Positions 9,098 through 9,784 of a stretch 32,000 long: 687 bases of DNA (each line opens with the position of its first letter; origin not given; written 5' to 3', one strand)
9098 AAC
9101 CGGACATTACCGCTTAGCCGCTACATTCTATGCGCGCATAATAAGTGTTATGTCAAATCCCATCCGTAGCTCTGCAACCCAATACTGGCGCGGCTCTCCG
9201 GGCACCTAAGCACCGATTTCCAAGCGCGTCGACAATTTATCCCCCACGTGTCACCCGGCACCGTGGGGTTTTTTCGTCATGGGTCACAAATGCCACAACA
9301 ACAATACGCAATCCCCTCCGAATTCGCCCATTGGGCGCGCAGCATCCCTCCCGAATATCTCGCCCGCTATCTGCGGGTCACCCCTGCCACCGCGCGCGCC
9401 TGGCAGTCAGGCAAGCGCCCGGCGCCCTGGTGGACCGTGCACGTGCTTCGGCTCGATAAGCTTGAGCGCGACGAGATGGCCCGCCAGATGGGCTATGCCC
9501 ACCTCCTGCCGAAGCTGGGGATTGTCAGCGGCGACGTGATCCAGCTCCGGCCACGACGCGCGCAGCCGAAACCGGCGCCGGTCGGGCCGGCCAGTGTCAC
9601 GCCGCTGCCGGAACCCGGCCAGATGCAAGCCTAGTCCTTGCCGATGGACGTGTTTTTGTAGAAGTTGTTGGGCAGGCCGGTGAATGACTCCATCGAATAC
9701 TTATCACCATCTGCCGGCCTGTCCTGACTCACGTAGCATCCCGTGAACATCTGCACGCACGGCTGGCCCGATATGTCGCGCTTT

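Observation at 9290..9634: Small DUF3653/XafT-like protein encoded next to the dif-like site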

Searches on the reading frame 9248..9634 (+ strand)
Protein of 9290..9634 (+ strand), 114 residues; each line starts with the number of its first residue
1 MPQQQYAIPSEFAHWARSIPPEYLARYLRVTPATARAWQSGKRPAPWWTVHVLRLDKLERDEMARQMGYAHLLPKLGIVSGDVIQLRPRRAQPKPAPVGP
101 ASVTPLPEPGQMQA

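Call 3: search_protein_families(library=pfam, proteins=[window:9290-9634:+, window:9248-9634:+], max_evalue=1)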
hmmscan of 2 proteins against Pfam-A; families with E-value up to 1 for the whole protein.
window:9290-9634:+ (114 aa): 0 families

window:9248-9634:+ (128 aa): 0 families

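Call 6: search_protein_families(library=phrogs, proteins=[window:9290-9634:+], max_evalue=0.1)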
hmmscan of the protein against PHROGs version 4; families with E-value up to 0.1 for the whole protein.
window:9290-9634:+ (114 aa): 1 family
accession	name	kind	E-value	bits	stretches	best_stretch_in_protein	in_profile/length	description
phrog_10187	-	unknown function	0.00039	21.2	1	24-65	26-67/178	-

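Call 13: search_protein_families(library=pfam, proteins=[window:9290-9634:+], max_evalue=10)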
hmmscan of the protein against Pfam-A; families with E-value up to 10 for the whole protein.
window:9290-9634:+ (114 aa): 0 families

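Call 14: find_homologous_proteins(query=window:9290-9634:+, max_evalue=0.01)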
Query window:9290-9634:+ (114 aa): 13 proteins with E <= 0.01 among 23 candidates.
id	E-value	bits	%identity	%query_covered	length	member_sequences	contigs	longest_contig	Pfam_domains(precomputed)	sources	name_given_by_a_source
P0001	1.6e-60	220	91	100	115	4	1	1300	-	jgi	-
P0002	1.4e-59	217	88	100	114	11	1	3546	-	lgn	-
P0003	5.1e-58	212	87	100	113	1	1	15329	-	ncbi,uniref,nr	ncbi:conserved hypothetical protein [Cupriavidus taiwanensis]|uniref:hypothetical protein n=1 Tax=Cu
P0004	6.1e-54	199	81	97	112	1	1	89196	-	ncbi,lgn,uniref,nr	ncbi:hypothetical protein [Cupriavidus campinensis]|uniref:hypothetical protein n=1 Tax=Cupriavidus 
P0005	1.2e-47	179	77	96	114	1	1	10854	-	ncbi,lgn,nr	ncbi:MAG: hypothetical protein HOQ37_16405 [Cupriavidus sp.]|nr:hypothetical protein [Cupriavidus sp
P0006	2.6e-44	168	78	87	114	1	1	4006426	-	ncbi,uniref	ncbi:hypothetical protein [Cupriavidus oxalaticus]|uniref:hypothetical protein n=1 Tax=Cupriavidus o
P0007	1.3e-43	166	71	100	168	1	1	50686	-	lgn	-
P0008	9.9e-34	134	73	76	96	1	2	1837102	-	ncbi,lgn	ncbi:hypothetical protein [Cupriavidus campinensis]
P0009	2.4e-33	133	64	84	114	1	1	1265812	-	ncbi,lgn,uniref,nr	ncbi:hypothetical protein K6V92_00340 [Cupriavidus respiraculi]|uniref:hypothetical protein n=1 Tax=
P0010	1.3e-30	124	66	78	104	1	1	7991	-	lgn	-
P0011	1.9e-30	123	57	91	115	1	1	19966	-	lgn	-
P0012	2.2e-30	123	60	93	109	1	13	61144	PF13560.13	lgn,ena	-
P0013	8.4e-27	112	53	98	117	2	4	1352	-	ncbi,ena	-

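Call 29: find_encoding_contigs(protein=P0006, flank=10000, max_places=3)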
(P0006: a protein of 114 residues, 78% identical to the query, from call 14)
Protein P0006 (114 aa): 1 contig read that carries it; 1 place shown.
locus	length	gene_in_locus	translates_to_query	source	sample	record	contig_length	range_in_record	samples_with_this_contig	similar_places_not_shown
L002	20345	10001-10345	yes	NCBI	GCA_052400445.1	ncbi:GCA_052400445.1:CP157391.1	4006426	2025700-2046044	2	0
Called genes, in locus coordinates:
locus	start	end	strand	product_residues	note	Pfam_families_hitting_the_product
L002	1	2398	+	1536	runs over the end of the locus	-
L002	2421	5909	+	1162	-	-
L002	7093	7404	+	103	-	PF00816:Histone_HNS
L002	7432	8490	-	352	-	PF00892:EamA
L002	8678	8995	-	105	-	-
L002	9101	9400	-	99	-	-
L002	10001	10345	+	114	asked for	-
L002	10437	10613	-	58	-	-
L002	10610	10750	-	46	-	-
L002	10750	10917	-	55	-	-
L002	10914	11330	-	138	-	-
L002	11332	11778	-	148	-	-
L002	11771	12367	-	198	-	-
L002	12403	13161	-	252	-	-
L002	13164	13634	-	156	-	-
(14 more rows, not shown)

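Call 30: find_encoding_contigs(protein=P0009, flank=10000, max_places=3)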
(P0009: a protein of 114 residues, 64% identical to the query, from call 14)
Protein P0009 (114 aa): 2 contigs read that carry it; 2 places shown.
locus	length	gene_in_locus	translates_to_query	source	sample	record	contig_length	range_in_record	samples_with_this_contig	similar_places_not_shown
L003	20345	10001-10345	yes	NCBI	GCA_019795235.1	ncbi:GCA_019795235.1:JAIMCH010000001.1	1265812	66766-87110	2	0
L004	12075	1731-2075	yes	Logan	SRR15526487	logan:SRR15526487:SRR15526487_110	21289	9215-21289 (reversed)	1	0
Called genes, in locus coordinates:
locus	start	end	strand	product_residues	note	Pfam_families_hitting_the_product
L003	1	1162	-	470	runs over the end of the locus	PF00083:Sugar_tr, PF07690:MFS_1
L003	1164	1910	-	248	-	PF00106:adh_short, PF08659:KR, PF23441:SDR, PF13561:adh_short_C2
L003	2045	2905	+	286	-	PF00126:HTH_1, PF03466:LysR_substrate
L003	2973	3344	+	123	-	-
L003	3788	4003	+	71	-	-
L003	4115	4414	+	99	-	PF01885:PTS_2-RNA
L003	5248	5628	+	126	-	PF15586:Imm8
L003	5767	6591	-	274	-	PF13384:HTH_23 (weak)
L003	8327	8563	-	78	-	-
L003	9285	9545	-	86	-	-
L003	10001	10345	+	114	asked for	-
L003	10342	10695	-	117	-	-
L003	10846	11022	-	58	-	-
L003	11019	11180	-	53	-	-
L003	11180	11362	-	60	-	-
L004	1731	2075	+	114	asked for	-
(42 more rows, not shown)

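Call 34: predict_structure(alignment_id=A1)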
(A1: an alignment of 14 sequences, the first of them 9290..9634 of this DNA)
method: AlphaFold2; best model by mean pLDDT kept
length: 114 residues; sequences in the alignment: 14
mean_pLDDT: 69.0   pTM: 0.50
mean pLDDT of the five models: 69.0, 65.9, 62.5, 60.0, 56.0
residues with pLDDT >= 90: 3; 70-90: 57; 50-70: 32; < 50: 22
segments of 3 or more residues with pLDDT < 50: 79-87, 108-114
pLDDT, mean of each block of 10 residues (from residue 1): 59 85 87 88 83 79 76 56 48 58 49 45
secondary structure, 60 per line:
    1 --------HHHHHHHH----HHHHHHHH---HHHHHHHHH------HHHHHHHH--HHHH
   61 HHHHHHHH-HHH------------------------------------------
elements in order: H9-16 H21-28 H32-40 H47-54 H57-68

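Call 35: search_protein_representatives(alignment_id=A1)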
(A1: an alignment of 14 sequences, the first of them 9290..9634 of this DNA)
Query: 14 sequences, 114 profile positions. Proteins with E-value up to 0.001 (for the whole library): 158; up to 1e-10: 70; up to 1e-30: 1. The best 150 are listed.
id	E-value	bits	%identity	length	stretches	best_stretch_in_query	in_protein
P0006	4.3e-53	194.2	-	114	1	3-111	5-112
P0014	1.0e-23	99.5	-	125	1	3-96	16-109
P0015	1.7e-21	92.3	-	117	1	4-97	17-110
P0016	2.3e-21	92.0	-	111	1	3-97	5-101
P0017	3.5e-21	91.4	-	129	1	1-62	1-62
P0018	8.7e-21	90.1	-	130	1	3-88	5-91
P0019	9.1e-21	90.0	-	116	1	2-100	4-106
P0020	2.5e-20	88.6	-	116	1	5-99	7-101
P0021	4.2e-20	87.9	-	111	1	4-72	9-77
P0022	1.7e-19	85.9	-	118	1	2-100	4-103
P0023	1.9e-18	82.5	-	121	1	4-99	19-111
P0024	2.7e-18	82.0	-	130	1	3-111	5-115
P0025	3.2e-18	81.8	-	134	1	2-97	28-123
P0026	7.2e-17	77.5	-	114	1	2-100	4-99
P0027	8.4e-17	77.2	-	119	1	5-72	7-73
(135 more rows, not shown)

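Call 38: search_protein_families(library=pfam, alignment_id=A2, max_evalue=0.01)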
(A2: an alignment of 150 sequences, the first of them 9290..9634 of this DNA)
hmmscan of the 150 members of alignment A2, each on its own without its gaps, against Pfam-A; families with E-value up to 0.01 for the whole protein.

A. member 1, window:9290-9634:+ (114 aa): 0 families

B. families by the number of members that match (of 150 scanned): 74 families (the first 25 are shown)
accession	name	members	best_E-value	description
PF13384.12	HTH_23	70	2.7e-28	Homeodomain-like domain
PF13518.12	HTH_28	35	5e-21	Helix-turn-helix domain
PF13551.12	HTH_29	31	3.9e-08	Winged helix-turn helix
PF13560.12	HTH_31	18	2.6e-66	Helix-turn-helix domain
PF13936.12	HTH_38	17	9.4e-12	Helix-turn-helix domain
PF08281.18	Sigma70_r4_2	13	2.2e-23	Sigma-70, region 4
PF06056.18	Terminase_5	10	3.3e-14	Putative ATPase subunit of terminase (gpP-like)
PF12728.13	HTH_17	10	9.4e-14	Helix-turn-helix domain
PF15943.11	YdaS_toxin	8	3.8e-26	Bacterial toxin YdaS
PF20432.4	Xre-like-HTH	4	3.2e-23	Antitoxin Xre-like helix-turn-helix domain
PF00376.29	MerR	4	1.1e-15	MerR family regulatory protein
PF00196.25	GerE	4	4.9e-10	Bacterial regulatory proteins, luxR family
PF01381.28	HTH_3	3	5e-98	Helix-turn-helix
PF12844.13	HTH_19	3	8.9e-45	Helix-turn-helix domain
PF15731.11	MqsA_antitoxin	3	1.9e-23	Antitoxin component of bacterial toxin-antitoxin system, MqsA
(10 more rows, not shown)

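Call 42: fold_search(model_id=the predicted structure, library=viral)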
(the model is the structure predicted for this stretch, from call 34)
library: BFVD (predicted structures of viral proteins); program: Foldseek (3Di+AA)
matches with E <= 10: 650; with E <= 0.001: 0
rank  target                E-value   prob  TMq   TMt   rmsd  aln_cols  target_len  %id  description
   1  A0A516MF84            1.3e-01  0.93  0.35  0.40   5.6        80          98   21  (no name in the UniProt tables at hand)
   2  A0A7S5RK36            1.4e-01  0.72  0.32  0.26  12.1        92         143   12  (no name in the UniProt tables at hand)
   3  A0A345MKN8            1.5e-01  0.60  0.27  0.34  11.2        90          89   24  (no name in the UniProt tables at hand)
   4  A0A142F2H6            1.7e-01  0.77  0.32  0.22  11.4        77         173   23  Antitoxin [Mycobacterium phage Bipper]
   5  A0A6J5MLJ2            1.8e-01  0.60  0.29  0.39  12.3        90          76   18  HTH_XRE domain containing protein [uncultured Caudovirales phage]
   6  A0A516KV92            2.3e-01  0.51  0.30  0.36  13.1        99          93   13  (no name in the UniProt tables at hand)
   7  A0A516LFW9            2.5e-01  0.72  0.30  0.42   7.3        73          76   19  (no name in the UniProt tables at hand)
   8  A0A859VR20            2.7e-01  0.54  0.28  0.39   9.4        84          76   24  (no name in the UniProt tables at hand)
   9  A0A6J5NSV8            2.9e-01  0.94  0.29  0.24   2.7        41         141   39  Uncharacterized protein [uncultured Caudovirales phage]
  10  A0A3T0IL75            3.0e-01  0.30  0.28  0.26  13.1       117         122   16  (no name in the UniProt tables at hand)
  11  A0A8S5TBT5            3.2e-01  0.60  0.30  0.17  10.7        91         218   16  Helix-turn-helix domain protein [Myoviridae sp. ct89I2]
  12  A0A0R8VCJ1            3.4e-01  0.90  0.33  0.15   3.9        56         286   34  (no name in the UniProt tables at hand)
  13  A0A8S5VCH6            3.4e-01  0.72  0.28  0.39   7.2        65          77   17  Helix-turn-helix domain protein [Siphoviridae sp. ctYkG6]
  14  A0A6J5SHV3            3.4e-01  0.35  0.32  0.24  19.5       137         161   21  HTH_XRE domain containing protein [uncultured Caudovirales phage]
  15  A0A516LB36            3.6e-01  0.60  0.30  0.26  11.3        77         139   22  (no name in the UniProt tables at hand)
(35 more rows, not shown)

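Call 52: find_homologous_proteins(query=A4, max_evalue=0.001)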
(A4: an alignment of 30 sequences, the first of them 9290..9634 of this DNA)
Query A4 (30 sequences) (114 aa, profile of the alignment): 513 proteins with E <= 0.001 among 1772 candidates; the best 120 are listed.
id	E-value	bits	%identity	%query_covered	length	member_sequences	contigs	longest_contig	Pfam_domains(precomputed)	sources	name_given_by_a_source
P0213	2.1e-41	159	38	96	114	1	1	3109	-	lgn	-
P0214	5.8e-41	157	35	89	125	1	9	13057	-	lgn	-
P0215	7.1e-41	157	39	75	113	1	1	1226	-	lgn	-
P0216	1.5e-40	156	41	85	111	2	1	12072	-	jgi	jgi:hypothetical protein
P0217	6.2e-40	154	47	75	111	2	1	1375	-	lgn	-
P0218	1.1e-39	153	46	75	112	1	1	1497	-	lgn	-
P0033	1.7e-39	152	29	89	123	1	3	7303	-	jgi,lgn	-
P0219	2.6e-39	152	44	85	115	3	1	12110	-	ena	-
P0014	2.7e-39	152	47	84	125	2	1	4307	-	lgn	-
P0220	3.0e-39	152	46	97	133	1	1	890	-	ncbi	-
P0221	4.2e-39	151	43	87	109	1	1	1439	PF13384.13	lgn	-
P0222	4.6e-39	151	40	93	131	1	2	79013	-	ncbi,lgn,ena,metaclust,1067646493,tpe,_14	metaclust:\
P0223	4.9e-39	151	47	82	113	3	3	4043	-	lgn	-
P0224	4.9e-39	151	31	75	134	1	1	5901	-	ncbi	-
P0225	5.0e-39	151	44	92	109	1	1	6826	-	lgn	-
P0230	5.5e-39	151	40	92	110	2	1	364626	-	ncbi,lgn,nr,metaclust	ncbi:hypothetical protein ASE07_07770 [Noviherbaspirillum sp. Root189]|nr:hypothetical protein ASE07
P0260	2.5e-38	149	42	75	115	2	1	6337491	-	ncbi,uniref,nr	ncbi:hypothetical protein [Pseudoduganella armeniaca]|uniref:Uncharacterized protein n=1 Tax=Pseudod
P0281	6.8e-38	147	36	88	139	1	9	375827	PF13384.13,PF13518.13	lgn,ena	-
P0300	1.5e-37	146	40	87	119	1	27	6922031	-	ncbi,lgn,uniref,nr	ncbi:hypothetical protein IP92_02947 [Pseudoduganella flava]|uniref:Helix-turn-helix domain-containi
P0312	2.2e-37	146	34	75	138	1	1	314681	-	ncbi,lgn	ncbi:hypothetical protein D3C72_66490 [compost metagenome]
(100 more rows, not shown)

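Call 53: find_encoding_contigs(protein=P0260, flank=10000, max_places=2)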
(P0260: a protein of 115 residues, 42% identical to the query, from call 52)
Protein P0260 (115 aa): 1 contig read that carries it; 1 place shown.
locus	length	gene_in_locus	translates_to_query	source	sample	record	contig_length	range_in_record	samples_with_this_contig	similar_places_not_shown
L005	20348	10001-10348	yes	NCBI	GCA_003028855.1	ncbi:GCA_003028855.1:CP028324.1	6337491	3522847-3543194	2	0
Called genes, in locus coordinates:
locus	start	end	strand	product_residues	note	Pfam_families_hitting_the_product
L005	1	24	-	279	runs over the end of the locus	-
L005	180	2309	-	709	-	PF07715:Plug, PF00593:TonB_dep_Rec_b-barrel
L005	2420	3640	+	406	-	PF03929:PepSY_TM, PF03413:PepSY (faint)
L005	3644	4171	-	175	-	-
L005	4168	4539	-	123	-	-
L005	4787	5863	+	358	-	PF11740:KfrA_N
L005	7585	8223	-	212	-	PF01810:LysE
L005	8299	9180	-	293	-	-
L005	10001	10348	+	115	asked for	-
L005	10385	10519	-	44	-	-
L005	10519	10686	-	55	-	-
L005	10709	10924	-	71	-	-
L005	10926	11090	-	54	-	-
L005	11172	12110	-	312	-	PF01464:SLT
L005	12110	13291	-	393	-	-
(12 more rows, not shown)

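Call 54: find_encoding_contigs(protein=P0300, flank=10000, max_places=2)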
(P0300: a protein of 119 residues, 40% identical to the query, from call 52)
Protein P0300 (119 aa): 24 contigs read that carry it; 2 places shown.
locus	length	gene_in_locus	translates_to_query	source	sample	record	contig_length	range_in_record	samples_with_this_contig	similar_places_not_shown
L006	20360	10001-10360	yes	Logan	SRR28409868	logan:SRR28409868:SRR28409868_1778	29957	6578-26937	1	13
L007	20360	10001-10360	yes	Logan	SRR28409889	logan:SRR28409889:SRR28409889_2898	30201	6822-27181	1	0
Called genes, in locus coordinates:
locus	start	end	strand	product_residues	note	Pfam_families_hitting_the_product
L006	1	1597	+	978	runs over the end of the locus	PF17990:LodA_N, PF18417:LodA_C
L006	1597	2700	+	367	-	PF01266:DAO (faint), PF01494:FAD_binding_3, PF04820:Trp_halogenase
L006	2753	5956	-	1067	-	PF13401:AAA_22 (faint), PF25873:WHD_MalT, PF00486:Trans_reg_C (weak), PF03704:BTAD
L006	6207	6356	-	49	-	-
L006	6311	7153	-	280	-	PF01370:Epimerase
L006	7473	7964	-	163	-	-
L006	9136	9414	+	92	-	-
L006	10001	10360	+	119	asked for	-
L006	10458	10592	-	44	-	-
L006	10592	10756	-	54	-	-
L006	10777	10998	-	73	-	-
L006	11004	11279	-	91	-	-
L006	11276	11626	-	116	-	-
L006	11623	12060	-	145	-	PF01464:SLT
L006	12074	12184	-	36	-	-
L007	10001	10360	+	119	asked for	-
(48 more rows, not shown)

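Call 55: find_encoding_contigs(protein=P0216, flank=10000, max_places=2)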
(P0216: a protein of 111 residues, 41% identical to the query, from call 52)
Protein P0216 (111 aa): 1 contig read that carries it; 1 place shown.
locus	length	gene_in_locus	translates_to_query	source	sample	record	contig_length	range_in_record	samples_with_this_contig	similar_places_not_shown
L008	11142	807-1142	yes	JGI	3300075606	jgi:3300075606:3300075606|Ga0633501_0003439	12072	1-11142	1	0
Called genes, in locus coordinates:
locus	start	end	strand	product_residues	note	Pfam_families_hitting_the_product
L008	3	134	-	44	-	?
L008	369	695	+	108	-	-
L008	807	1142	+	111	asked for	-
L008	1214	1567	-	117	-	-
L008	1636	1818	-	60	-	-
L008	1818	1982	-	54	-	-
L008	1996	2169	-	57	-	-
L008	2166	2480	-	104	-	-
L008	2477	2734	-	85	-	-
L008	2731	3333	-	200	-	PF00959:Phage_lysozyme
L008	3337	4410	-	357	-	-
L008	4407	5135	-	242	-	-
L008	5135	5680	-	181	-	-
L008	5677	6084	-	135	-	-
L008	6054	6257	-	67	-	-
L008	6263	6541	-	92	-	-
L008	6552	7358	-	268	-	PF18628:P2_N (weak), PF25513:P2_C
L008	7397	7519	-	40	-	-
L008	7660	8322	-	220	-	-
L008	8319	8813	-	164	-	-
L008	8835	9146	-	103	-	-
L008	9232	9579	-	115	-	-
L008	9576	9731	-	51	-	-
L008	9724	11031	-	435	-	PF01446:Rep_1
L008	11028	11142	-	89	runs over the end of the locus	-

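Call 59: search_protein_families(library=phrogs, proteins=[L008:369-695:+, L008:807-1142:+], max_evalue=0.01)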
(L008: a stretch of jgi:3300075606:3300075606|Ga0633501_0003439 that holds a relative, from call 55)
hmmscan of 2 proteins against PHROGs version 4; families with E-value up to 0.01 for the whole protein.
L008:369-695:+ (108 aa): 4 families
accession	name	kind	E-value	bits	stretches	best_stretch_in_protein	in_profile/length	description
phrog_4441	-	DNA, RNA and nucleotide metabolism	2.5e-24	86.4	1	2-91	4-94/98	HTH DNA binding protein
phrog_638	-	transcription regulation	1e-21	78.3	1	1-89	2-90/145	transcriptional regulator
phrog_34897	-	unknown function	8.4e-10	39.4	1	9-88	10-89/279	-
phrog_2439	-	transcription regulation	0.0013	18.6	1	21-66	25-70/367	transcriptional regulator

L008:807-1142:+ (111 aa): 1 family
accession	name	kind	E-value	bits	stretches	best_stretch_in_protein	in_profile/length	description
phrog_10187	-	unknown function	4.1e-06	27.6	1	6-63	6-63/178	-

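Call 67: search_protein_families(library=ncbifam, proteins=[window:9290-9634:+, P0260, L008:807-1142:+, P0014], max_evalue=0.1)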
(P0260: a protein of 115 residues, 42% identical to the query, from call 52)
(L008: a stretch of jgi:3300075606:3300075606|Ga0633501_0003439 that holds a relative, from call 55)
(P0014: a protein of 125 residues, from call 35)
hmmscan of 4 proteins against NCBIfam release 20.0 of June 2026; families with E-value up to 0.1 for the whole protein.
window:9290-9634:+ (114 aa): 0 families

P0260 (115 aa): 0 families

L008:807-1142:+ (111 aa): 1 family
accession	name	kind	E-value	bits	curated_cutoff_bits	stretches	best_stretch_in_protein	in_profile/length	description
NF033545.0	transpos_IS630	equivalog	0.081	12.4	100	0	15-42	7-34/299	IS630 family transposase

P0014 (125 aa): 0 families

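Call 69: search_dna_similar(query=window:9290-9634:+, collection=phages, mode=protein, max_evalue=1, max_rows=30)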
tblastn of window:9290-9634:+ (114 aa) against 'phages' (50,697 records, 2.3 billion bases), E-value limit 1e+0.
Records with a match: 4; places in all: 4; records where one place covers at least 80% of the query: 0.
Best place of each record, by identity: <60% 4.
By first word of the organism name: Ralstonia 2; Nitratiruptor 2.
By host as written in the record: Ralstonia pickettii 2; Nitratiruptor sp. YY08-13 1; Nitratiruptor sp. YY08-26 1.
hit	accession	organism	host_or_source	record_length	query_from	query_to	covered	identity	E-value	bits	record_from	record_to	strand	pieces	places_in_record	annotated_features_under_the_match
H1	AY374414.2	Ralstonia phage p12J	Ralstonia pickettii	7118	14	96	73%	35.3%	3e-4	44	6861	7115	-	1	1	putative phage DNA replicase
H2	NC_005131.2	Ralstonia phage p12J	Ralstonia pickettii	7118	14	96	73%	35.3%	3e-4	44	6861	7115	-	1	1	ORF9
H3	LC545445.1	Nitratiruptor phage NrS-4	Nitratiruptor sp. YY08-13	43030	4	59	49%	33.9%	8e-1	34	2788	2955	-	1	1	hypothetical protein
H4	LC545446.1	Nitratiruptor phage NrS-5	Nitratiruptor sp. YY08-26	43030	4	59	49%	33.9%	8e-1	34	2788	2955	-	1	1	hypothetical protein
